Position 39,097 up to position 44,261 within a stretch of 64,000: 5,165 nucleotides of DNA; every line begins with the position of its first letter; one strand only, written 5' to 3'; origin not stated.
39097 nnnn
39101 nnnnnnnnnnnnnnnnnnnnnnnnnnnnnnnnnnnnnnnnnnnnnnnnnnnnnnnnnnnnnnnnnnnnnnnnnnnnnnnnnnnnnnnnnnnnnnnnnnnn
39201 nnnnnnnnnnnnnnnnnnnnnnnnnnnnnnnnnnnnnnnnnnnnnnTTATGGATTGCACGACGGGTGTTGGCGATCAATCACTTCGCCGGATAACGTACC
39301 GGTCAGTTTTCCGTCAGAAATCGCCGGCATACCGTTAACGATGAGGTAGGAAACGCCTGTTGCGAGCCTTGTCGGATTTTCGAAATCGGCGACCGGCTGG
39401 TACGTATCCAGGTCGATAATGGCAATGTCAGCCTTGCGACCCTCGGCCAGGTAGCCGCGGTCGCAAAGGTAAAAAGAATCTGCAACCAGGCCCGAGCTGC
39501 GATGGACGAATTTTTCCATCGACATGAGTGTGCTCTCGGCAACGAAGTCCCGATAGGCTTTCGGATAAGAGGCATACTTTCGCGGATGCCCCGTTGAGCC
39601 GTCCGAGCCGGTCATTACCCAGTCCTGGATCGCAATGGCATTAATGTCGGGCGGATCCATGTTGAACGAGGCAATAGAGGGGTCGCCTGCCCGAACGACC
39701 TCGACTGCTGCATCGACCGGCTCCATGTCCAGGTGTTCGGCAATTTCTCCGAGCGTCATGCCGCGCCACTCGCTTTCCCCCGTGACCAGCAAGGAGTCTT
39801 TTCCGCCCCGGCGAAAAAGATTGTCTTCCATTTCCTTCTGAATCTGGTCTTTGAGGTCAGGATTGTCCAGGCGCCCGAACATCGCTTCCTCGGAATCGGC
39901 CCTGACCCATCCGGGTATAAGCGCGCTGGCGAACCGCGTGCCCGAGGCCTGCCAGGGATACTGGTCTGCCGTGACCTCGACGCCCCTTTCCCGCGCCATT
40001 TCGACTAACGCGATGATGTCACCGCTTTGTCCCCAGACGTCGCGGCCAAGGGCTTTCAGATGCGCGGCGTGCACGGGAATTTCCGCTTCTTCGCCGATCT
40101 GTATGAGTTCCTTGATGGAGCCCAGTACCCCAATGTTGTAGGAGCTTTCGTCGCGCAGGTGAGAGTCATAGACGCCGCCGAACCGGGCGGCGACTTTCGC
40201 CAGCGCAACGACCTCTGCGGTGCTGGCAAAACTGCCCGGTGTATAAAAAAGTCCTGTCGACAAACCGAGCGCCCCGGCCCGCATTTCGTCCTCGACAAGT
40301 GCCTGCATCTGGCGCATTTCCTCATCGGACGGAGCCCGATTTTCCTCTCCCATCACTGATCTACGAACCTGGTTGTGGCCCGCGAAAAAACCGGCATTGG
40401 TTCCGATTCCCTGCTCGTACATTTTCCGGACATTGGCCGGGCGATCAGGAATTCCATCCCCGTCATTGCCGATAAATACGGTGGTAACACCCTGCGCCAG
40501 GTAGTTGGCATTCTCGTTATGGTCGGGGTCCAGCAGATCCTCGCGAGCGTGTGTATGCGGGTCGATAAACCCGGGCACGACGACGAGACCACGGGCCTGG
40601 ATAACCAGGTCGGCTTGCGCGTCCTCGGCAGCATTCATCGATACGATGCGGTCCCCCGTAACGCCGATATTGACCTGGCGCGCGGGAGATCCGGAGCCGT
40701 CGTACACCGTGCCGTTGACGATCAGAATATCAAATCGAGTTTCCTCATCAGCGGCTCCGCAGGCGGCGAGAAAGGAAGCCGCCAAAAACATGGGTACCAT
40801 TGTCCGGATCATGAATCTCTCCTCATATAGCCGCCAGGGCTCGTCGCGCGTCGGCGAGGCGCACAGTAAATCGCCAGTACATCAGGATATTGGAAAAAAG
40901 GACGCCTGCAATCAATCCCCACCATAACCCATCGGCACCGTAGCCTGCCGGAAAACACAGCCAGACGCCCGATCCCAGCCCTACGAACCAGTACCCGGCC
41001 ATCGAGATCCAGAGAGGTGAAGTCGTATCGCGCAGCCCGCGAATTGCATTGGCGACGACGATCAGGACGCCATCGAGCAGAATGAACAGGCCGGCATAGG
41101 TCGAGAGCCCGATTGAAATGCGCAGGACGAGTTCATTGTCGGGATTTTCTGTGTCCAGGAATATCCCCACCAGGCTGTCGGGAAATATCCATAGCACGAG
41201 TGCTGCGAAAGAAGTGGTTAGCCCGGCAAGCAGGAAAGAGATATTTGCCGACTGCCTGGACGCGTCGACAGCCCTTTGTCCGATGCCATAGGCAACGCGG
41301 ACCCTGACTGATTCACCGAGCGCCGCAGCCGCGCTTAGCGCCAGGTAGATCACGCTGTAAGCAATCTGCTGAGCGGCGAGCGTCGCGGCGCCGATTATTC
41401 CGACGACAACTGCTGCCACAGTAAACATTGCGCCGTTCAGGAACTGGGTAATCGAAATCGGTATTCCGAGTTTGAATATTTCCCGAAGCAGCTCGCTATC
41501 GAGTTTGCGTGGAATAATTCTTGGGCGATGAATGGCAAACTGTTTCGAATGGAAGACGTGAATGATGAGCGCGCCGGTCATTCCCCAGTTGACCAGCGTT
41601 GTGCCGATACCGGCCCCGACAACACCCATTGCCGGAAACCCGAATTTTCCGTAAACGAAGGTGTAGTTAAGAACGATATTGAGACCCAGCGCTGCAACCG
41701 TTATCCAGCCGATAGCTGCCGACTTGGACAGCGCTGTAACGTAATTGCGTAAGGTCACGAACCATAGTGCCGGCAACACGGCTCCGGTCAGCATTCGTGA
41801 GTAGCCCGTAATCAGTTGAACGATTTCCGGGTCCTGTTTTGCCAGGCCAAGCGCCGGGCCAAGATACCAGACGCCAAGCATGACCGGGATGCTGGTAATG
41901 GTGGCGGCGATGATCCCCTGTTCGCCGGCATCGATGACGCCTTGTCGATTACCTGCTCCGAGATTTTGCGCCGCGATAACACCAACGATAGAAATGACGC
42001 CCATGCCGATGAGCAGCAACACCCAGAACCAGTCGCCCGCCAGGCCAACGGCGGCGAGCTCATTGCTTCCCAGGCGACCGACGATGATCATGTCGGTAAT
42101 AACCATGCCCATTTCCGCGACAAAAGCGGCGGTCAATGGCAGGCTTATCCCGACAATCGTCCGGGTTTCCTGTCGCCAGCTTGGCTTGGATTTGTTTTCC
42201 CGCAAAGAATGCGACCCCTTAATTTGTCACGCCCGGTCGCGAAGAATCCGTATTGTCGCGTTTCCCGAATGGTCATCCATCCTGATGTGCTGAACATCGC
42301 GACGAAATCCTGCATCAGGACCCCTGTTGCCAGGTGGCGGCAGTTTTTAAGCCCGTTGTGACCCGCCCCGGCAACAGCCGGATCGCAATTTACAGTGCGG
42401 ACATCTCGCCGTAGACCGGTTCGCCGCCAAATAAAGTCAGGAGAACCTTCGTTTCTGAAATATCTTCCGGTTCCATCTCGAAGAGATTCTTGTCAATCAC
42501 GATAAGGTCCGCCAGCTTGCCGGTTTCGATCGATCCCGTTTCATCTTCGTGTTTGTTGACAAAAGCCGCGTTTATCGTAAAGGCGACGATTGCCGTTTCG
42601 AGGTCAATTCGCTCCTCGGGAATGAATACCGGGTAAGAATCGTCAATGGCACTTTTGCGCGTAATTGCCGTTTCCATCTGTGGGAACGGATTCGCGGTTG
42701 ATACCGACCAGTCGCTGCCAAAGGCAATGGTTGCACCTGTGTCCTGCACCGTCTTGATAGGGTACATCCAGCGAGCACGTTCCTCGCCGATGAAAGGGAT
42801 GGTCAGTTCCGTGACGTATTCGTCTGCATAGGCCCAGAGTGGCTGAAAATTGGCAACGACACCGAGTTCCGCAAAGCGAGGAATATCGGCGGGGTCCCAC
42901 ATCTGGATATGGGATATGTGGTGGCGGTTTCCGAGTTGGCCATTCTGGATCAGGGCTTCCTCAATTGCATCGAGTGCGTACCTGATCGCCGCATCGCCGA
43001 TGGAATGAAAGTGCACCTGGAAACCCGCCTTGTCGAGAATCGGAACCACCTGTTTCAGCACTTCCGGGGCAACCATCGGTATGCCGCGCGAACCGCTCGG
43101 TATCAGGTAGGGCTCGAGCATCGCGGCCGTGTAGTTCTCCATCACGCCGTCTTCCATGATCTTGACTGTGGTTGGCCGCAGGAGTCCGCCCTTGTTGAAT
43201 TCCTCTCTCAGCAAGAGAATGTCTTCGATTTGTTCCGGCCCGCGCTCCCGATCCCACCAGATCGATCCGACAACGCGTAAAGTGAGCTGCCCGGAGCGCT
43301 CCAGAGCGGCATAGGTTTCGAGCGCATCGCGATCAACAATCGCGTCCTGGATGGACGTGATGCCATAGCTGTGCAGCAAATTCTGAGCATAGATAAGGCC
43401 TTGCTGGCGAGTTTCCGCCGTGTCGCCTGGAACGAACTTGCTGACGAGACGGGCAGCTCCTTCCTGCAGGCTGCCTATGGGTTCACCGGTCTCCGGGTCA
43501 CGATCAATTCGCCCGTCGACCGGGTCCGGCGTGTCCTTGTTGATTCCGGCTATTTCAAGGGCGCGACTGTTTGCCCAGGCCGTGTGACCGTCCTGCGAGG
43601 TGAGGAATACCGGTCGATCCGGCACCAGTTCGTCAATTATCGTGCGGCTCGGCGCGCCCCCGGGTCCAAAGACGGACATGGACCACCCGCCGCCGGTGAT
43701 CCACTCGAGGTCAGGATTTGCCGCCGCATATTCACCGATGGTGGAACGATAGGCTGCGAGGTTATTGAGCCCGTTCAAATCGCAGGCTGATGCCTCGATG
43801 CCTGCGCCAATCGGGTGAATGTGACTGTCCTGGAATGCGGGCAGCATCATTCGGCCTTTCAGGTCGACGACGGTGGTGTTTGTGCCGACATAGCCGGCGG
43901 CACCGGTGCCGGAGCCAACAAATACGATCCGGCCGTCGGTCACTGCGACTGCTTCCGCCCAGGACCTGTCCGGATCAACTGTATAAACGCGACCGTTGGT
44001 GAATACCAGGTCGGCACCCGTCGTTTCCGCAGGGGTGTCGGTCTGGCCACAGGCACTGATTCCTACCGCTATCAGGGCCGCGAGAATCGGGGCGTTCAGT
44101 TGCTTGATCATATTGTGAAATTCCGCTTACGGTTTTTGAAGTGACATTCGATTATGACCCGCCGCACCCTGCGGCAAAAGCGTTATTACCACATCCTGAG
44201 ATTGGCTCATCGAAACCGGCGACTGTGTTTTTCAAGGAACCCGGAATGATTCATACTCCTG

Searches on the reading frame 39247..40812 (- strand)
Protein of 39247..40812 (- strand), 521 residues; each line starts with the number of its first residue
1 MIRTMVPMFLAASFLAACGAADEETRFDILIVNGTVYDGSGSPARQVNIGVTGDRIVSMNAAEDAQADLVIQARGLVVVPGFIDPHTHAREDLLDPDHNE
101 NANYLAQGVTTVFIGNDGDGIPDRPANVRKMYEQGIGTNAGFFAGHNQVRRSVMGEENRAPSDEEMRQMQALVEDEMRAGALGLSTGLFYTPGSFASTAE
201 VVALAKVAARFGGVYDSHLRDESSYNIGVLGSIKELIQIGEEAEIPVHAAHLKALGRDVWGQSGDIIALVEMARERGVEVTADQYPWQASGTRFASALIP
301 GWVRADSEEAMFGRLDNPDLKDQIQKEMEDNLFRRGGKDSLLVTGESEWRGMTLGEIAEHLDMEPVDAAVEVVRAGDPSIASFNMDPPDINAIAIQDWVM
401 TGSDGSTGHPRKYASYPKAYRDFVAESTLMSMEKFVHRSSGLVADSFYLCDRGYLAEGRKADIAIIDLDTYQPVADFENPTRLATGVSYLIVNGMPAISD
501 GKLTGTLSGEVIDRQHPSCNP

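Call 71: search_protein_families(library=pfam, proteins=[window:39247-40812:-], max_evalue=0.001)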
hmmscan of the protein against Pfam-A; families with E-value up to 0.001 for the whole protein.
window:39247-40812:- (521 aa): 2 families
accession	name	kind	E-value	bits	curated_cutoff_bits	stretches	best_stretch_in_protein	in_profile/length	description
PF07969.17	Amidohydro_3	-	1.6e-19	71.2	29.7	2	70-250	2-206/472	Amidohydrolase family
PF01979.26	Amidohydro_1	-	1.3e-07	31.6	25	1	77-219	1-155/345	Amidohydrolase family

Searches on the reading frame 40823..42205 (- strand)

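Call 71: search_protein_families(library=pfam, proteins=[window:40823-42205:-], max_evalue=0.001)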
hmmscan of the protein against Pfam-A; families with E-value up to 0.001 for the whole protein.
window:40823-42205:- (460 aa): 1 family
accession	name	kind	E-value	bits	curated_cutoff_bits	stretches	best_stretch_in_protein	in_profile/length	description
PF01554.23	MatE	-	6.3e-39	133.7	24.9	2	23-182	1-161/161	MatE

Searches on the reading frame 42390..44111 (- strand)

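Call 71: search_protein_families(library=pfam, proteins=[window:42390-44111:-], max_evalue=0.001)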
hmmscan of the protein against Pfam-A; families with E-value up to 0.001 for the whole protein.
window:42390-44111:- (573 aa): 2 families
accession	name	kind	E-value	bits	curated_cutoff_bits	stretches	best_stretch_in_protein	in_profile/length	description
PF07969.17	Amidohydro_3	-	2.1e-107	360.9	29.7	1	81-567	2-472/472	Amidohydrolase family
PF01979.26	Amidohydro_1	-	1.1e-13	51.6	25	1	345-547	130-330/345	Amidohydrolase family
